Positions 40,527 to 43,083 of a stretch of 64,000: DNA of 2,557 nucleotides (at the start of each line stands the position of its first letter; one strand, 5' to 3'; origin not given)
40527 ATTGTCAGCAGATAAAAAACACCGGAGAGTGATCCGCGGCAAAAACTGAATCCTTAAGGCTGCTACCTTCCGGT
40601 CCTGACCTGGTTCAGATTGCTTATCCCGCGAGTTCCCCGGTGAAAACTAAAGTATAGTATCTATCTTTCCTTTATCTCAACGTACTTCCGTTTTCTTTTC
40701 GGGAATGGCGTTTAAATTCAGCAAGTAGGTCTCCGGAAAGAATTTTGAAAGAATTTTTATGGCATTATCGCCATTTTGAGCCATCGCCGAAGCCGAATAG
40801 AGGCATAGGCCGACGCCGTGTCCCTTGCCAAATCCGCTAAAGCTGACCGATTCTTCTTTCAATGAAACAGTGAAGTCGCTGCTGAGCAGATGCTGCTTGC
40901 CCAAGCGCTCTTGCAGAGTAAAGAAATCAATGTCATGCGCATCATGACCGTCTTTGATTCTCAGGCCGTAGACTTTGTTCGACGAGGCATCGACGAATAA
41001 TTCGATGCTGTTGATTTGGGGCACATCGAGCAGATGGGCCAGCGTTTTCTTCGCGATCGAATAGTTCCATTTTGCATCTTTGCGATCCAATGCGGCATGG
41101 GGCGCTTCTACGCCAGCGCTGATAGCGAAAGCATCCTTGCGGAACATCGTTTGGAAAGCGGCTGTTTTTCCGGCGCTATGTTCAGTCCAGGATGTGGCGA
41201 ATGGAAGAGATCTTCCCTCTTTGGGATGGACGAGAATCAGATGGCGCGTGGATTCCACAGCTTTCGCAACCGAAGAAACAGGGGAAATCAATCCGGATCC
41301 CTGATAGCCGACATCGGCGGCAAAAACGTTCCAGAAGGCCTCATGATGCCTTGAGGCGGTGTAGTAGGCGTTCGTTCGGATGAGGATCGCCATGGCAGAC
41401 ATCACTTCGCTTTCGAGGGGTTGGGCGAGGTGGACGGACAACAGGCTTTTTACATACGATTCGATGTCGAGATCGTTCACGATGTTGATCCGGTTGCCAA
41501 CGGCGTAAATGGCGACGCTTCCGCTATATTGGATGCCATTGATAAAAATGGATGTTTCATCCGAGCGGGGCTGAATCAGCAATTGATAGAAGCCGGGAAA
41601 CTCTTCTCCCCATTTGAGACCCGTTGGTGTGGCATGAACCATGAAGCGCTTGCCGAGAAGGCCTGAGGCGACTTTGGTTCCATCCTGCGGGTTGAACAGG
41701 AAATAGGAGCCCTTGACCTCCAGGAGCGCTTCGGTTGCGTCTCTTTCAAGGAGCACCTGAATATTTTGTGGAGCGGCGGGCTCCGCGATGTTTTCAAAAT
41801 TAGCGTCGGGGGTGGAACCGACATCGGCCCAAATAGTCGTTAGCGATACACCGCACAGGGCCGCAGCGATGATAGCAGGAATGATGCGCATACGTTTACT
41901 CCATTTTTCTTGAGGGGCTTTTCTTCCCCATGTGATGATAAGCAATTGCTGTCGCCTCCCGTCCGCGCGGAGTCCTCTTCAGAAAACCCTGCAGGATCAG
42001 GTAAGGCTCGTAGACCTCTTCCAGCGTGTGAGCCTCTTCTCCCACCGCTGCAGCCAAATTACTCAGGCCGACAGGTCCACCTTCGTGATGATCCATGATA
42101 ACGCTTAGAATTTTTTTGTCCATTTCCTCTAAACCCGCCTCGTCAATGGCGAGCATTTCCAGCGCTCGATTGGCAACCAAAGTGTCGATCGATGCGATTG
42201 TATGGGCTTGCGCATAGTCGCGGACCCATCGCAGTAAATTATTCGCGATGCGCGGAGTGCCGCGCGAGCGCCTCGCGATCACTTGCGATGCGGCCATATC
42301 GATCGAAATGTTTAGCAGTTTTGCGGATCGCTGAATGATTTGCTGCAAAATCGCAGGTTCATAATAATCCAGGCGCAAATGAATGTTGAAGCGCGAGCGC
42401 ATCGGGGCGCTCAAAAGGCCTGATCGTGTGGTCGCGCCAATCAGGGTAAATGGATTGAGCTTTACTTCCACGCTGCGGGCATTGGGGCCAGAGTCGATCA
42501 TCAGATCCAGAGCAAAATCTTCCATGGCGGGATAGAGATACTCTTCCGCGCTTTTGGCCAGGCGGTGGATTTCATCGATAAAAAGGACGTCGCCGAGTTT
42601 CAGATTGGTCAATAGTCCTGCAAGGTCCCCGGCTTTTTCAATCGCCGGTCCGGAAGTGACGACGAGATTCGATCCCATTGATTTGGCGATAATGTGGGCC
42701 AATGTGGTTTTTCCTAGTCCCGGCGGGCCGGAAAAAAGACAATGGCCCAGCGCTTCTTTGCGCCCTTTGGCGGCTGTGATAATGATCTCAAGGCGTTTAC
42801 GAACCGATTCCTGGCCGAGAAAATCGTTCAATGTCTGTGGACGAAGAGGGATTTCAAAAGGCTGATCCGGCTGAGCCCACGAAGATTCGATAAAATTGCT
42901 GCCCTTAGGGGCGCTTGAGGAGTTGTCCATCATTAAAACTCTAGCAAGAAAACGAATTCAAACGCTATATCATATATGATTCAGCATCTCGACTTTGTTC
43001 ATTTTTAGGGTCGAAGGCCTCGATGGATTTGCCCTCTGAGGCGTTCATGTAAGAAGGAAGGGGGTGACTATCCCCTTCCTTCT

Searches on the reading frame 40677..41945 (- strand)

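Call 10: search_protein_families(library=pfam, proteins=[window:40677-41945:-])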
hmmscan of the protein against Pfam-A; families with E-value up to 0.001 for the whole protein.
window:40677-41945:- (422 aa): 1 family
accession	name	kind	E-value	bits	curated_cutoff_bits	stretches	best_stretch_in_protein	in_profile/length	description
PF08486.15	SpoIID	-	1.7e-09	38.6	23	1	151-240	3-97/97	Stage II sporulation protein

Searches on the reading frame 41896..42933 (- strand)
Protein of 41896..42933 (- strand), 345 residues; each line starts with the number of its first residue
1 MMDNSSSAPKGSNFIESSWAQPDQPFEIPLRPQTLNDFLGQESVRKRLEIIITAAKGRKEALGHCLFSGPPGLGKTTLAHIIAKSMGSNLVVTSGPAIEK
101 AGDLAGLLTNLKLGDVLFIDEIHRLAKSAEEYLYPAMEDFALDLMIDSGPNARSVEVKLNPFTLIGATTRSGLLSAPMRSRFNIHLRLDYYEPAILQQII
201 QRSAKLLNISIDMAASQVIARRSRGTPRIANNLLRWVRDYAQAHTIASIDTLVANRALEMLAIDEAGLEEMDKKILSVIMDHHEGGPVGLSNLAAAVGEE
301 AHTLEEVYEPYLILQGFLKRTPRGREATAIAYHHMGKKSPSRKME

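Call 10: search_protein_families(library=pfam, proteins=[window:41896-42933:-])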
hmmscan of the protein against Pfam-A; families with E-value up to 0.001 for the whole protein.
window:41896-42933:- (345 aa): 8 families
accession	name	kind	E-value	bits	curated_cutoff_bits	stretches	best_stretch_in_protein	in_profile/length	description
PF05496.18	RuvB_N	-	9.3e-73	243.7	27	1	30-188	1-159/159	Holliday junction DNA helicase RuvB P-loop domain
PF17864.7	AAA_lid_4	-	8.7e-26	89.9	27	1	191-264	1-74/74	RuvB AAA lid domain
PF05491.19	RuvB_C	-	1.7e-23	82.8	24.7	1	265-335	1-71/72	RuvB C-terminal winged helix domain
PF00004.35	AAA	-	1.6e-22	80.8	21.2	1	65-189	1-130/131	ATPase family associated with various cellular activities (AAA)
PF07728.20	AAA_5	-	3.2e-07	30.9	22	1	65-182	2-139/139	AAA domain (dynein-related subfamily)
PF06068.19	TIP49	-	2.8e-06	27.2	23.8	1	36-91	24-79/347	TIP49 P-loop domain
PF01078.27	Mg_chelatase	-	7.4e-05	22.7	20.3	0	35-83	2-43/207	Magnesium chelatase, subunit ChlI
PF20720.3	nSTAND3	-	0.0006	20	27.2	0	61-88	16-43/155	Novel STAND NTPase 3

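Call 30: find_encoding_contigs(protein=window:41896-42933:-, flank=2000, max_places=4)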
Protein window:41896-42933:- (345 aa): 4 contigs read that carry it; 1 place shown.
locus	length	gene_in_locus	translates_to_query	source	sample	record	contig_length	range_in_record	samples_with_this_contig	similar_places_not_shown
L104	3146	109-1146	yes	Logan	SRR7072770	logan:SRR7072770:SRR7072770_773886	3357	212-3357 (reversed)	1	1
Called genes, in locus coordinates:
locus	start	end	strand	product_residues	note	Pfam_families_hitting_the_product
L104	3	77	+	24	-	?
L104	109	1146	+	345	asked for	PF05496:RuvB_N, PF06068:TIP49 (faint), PF00004:AAA, PF07728:AAA_5 (weak), PF17864:AAA_lid_4, PF05491:WHD_RuvB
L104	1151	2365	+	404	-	PF08486:SpoIID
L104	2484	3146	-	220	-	PF03819:MazG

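Call 72: list_cluster_members(proteins=[window:41896-42933:-, window:26981-27934:+, window:44558-45616:-])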
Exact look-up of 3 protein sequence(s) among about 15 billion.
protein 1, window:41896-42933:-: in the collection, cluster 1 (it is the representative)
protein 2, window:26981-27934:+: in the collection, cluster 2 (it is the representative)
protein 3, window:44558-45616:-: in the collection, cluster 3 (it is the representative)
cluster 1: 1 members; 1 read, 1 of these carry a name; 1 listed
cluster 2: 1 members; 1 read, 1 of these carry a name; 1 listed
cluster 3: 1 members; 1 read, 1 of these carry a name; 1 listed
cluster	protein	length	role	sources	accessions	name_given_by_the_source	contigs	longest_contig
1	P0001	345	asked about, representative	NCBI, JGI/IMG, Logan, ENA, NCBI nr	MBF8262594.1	MAG: Holliday junction ATP-dependent helicase RuvB [Parachlamydiales bacterium] | Holliday junction ATP-dependent helicase RuvB [Parachlamydiales bacterium]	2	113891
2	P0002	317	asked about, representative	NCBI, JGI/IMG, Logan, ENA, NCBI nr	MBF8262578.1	MAG: thioredoxin reductase [Parachlamydiales bacterium] | thioredoxin reductase [Parachlamydiales bacterium]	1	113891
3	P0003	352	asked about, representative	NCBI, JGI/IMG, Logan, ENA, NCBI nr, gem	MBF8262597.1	MAG: hypothetical protein HW387_262 [Parachlamydiales bacterium] | hypothetical protein [Parachlamydiales bacterium]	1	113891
